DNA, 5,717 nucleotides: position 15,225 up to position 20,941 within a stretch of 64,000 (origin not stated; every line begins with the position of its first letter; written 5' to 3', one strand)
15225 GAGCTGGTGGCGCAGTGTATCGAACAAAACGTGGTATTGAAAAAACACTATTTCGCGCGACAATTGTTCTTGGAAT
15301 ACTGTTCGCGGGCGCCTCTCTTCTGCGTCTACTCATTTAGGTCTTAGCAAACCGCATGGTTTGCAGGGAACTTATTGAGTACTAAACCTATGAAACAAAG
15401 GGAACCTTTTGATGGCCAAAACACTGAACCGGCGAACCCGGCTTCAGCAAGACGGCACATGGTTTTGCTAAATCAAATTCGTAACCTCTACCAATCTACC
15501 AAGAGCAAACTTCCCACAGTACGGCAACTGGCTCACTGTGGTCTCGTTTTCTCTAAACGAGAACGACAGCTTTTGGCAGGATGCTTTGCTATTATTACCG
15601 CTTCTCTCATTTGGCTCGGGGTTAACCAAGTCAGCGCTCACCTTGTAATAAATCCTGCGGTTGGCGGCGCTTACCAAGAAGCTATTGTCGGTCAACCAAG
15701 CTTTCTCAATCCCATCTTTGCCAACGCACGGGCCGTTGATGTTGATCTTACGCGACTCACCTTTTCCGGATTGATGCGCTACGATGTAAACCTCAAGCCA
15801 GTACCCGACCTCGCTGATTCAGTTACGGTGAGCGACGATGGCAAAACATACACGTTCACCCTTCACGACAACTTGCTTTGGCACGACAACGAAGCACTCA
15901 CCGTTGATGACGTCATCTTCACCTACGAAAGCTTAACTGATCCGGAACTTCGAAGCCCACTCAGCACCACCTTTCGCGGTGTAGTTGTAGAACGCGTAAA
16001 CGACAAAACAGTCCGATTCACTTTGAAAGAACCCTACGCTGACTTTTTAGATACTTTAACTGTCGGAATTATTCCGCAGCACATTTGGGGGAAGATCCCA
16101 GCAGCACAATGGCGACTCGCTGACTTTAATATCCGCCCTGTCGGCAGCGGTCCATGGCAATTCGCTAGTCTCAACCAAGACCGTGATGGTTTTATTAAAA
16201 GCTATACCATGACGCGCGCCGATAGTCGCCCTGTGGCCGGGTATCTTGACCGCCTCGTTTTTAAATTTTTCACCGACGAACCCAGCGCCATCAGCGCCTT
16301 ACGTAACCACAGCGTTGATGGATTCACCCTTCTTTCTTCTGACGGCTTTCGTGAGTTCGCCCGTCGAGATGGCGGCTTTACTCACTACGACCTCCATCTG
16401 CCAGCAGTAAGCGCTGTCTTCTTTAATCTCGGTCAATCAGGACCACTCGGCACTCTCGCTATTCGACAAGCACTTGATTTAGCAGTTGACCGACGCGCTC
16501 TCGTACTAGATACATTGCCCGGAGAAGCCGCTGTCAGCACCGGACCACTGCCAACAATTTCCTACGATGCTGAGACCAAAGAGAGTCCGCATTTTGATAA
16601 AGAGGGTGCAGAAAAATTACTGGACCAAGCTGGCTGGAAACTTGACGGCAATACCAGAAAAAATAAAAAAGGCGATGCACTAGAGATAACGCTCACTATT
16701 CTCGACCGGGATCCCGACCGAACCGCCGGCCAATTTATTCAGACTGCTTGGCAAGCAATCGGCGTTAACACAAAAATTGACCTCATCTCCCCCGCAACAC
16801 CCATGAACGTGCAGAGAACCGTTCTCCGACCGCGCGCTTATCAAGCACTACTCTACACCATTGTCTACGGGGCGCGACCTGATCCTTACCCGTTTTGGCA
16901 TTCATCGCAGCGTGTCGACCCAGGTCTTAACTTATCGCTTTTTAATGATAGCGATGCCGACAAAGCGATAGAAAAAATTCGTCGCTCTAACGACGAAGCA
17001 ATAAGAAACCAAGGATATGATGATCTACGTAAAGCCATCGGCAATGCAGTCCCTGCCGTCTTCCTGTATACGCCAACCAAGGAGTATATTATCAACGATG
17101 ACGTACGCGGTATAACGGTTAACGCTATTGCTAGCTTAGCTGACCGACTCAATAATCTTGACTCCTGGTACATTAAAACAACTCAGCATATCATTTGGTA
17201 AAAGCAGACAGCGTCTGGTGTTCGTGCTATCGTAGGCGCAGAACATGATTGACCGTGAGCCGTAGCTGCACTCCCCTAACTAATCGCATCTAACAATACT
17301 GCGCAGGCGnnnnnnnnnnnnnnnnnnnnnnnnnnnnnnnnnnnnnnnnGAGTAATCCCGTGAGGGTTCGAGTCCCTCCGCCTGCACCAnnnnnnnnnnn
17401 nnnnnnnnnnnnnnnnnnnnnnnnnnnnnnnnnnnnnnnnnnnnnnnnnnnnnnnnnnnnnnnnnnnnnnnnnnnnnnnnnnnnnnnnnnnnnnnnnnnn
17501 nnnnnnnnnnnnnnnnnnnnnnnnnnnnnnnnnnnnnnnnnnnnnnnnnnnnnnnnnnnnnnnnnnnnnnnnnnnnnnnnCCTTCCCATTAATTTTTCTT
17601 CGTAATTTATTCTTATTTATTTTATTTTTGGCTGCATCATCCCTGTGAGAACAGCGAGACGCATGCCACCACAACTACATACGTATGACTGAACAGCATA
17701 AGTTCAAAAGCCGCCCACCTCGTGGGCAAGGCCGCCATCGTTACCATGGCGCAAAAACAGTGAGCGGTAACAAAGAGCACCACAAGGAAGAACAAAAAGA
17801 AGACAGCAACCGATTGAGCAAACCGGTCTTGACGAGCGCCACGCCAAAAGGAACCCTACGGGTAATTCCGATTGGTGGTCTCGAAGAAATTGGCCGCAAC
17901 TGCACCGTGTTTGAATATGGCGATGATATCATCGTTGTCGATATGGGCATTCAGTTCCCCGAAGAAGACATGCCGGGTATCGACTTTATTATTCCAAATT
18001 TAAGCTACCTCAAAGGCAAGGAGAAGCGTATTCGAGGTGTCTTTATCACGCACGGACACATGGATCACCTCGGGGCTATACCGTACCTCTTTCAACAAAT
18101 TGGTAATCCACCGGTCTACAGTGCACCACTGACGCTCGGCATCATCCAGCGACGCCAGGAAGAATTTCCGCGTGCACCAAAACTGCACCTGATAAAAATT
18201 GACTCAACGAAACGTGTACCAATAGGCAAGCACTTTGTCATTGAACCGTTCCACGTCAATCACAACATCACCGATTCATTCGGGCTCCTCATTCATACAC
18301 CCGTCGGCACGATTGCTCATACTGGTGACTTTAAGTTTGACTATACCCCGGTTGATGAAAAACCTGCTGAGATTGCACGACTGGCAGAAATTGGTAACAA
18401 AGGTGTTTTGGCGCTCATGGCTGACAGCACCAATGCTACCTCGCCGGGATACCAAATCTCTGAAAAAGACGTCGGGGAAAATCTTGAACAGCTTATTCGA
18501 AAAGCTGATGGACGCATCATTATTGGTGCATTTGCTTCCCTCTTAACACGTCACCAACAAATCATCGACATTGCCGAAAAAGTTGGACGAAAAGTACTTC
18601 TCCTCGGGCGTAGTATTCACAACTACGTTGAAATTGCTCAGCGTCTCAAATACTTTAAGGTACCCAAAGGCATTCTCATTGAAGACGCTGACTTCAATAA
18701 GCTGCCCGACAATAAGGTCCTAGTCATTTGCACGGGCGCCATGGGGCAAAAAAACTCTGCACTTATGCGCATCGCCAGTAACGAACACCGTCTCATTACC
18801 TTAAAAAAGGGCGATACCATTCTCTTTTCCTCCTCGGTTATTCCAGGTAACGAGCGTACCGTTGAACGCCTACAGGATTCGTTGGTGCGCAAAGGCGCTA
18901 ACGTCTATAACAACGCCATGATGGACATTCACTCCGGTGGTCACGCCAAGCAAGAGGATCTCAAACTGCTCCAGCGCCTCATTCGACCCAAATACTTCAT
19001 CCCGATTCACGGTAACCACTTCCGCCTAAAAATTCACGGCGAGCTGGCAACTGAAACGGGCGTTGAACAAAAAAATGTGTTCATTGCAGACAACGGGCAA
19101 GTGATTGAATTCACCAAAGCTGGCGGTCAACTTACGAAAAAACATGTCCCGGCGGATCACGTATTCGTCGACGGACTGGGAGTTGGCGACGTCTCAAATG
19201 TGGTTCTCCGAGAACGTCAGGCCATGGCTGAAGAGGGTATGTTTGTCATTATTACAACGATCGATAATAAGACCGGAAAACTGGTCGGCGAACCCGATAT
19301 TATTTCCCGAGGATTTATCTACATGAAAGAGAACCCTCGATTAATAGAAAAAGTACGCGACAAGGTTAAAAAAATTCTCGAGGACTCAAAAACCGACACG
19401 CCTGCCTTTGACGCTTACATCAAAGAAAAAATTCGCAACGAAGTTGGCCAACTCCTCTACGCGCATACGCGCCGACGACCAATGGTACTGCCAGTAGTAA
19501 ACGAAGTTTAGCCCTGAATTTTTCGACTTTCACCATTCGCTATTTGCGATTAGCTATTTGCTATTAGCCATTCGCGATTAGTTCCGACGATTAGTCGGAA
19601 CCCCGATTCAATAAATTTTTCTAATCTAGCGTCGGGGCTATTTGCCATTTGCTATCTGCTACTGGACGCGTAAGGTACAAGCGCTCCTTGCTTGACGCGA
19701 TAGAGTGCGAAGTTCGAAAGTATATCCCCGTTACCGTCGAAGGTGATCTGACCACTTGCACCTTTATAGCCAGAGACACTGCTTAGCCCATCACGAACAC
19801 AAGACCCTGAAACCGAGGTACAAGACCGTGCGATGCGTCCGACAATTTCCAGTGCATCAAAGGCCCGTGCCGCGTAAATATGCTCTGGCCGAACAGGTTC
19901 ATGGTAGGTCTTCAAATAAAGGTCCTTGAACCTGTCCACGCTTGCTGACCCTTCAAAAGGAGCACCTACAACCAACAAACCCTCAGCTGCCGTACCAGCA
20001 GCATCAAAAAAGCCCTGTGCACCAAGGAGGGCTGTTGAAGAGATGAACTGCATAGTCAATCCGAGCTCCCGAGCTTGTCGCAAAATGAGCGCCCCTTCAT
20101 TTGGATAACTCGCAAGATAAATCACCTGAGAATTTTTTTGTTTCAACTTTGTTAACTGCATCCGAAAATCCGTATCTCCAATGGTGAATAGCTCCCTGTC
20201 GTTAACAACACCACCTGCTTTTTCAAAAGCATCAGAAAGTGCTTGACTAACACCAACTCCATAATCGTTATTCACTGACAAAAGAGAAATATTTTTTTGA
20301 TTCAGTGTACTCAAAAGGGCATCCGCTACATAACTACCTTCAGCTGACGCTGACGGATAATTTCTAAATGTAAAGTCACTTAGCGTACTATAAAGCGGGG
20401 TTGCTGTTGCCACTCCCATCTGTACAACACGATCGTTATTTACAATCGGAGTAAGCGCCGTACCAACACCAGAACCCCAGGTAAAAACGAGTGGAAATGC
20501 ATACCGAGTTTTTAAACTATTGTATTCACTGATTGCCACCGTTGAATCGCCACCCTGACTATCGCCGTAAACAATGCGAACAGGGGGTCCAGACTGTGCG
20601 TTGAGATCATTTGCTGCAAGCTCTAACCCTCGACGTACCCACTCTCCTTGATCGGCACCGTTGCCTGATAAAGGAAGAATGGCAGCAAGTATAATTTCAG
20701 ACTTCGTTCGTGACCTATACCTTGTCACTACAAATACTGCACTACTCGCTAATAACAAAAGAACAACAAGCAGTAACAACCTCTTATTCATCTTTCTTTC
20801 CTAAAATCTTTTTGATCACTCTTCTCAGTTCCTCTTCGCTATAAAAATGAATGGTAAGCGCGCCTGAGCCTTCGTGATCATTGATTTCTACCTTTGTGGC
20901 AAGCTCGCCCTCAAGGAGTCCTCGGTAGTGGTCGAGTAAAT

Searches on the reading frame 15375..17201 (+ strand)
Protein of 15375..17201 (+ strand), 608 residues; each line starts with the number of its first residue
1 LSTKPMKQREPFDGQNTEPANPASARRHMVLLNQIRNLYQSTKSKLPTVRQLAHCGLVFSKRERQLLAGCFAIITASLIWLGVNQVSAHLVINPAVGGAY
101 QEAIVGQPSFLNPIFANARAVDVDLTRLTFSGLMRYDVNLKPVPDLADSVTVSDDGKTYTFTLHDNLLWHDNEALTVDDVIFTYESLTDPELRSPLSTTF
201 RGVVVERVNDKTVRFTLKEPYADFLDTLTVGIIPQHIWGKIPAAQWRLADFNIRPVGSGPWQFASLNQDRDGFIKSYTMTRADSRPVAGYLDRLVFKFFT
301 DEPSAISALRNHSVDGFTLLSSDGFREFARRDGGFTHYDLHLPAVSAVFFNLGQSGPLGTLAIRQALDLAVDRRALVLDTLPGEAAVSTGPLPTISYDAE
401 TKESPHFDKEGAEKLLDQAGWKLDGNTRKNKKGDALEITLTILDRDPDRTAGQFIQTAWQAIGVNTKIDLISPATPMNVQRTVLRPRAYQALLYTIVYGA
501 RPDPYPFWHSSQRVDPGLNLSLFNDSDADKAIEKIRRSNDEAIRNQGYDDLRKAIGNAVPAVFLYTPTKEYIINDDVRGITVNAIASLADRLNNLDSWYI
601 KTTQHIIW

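Call 83: search_protein_families(library=pfam, proteins=[window:15375-17201:+], max_evalue=0.0001)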
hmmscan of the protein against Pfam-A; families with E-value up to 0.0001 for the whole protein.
window:15375-17201:+ (608 aa): 1 family
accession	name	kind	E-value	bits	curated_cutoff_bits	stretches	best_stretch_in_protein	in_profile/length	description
PF00496.27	SBP_bac_5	-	2.3e-61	208.4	32.4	1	141-508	1-357/368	Bacterial extracellular solute-binding proteins, family 5 Middle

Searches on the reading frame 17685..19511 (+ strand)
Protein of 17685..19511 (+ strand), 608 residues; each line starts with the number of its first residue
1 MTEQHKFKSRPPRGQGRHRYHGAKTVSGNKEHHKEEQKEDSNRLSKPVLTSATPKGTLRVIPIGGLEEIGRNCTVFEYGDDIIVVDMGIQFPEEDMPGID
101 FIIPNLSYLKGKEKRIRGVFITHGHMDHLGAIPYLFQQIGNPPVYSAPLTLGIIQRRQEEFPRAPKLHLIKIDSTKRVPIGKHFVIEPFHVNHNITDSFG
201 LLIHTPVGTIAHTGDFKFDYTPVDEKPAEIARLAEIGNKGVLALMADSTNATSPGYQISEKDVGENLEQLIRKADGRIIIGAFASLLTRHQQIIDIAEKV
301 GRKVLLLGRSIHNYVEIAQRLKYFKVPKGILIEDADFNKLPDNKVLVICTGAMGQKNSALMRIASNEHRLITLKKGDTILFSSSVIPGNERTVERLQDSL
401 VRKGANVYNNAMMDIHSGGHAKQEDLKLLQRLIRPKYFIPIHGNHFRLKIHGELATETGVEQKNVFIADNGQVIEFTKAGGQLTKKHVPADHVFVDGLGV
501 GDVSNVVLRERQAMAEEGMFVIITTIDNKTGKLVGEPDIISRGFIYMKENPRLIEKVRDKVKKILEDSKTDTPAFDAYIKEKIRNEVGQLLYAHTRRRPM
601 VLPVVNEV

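Call 83: search_protein_families(library=pfam, proteins=[window:17685-19511:+], max_evalue=0.0001)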
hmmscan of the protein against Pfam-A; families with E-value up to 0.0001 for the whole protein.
window:17685-19511:+ (608 aa): 5 families
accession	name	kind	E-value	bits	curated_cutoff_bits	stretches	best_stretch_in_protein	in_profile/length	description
PF22505.1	RNase_J_b_CASP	-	4.1e-41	140.2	27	1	276-399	2-125/126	Ribonuclease J, beta-CASP domain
PF17770.6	RNase_J_C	-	1.7e-31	109.7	23.8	1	507-608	1-102/102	Ribonuclease J C-terminal domain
PF00753.33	Lactamase_B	-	9.9e-13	48.9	22.7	1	70-219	5-153/196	Metallo-beta-lactamase superfamily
PF12706.13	Lactamase_B_2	-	6.8e-11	42.6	27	1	111-217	25-144/200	Beta-lactamase superfamily domain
PF07521.17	RMMBL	-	1e-05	25.9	21.6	1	419-466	16-61/63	Zn-dependent metallo-hydrolase RNA specificity domain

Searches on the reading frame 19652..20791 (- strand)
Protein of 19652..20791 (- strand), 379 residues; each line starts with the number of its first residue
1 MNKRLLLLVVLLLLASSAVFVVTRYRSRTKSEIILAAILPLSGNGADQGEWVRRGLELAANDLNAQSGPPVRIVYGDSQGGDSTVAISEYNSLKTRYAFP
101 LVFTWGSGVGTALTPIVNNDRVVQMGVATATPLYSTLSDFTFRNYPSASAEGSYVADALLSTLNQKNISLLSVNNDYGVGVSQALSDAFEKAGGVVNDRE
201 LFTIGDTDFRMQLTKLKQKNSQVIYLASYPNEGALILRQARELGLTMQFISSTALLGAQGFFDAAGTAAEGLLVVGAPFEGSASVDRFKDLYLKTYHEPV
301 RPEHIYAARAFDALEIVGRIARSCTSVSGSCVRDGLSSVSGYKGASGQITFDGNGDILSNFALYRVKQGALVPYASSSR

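Call 83: search_protein_families(library=pfam, proteins=[window:19652-20791:-], max_evalue=0.0001)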
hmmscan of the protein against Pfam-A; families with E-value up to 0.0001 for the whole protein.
window:19652-20791:- (379 aa): 2 families
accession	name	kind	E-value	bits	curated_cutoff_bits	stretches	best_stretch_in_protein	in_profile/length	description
PF13458.12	Peripla_BP_6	-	2.4e-43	149.5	31.7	1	35-369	4-342/343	Periplasmic binding protein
PF01094.35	ANF_receptor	-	1.8e-19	70.5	25.4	1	98-367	51-351/353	Receptor family ligand binding region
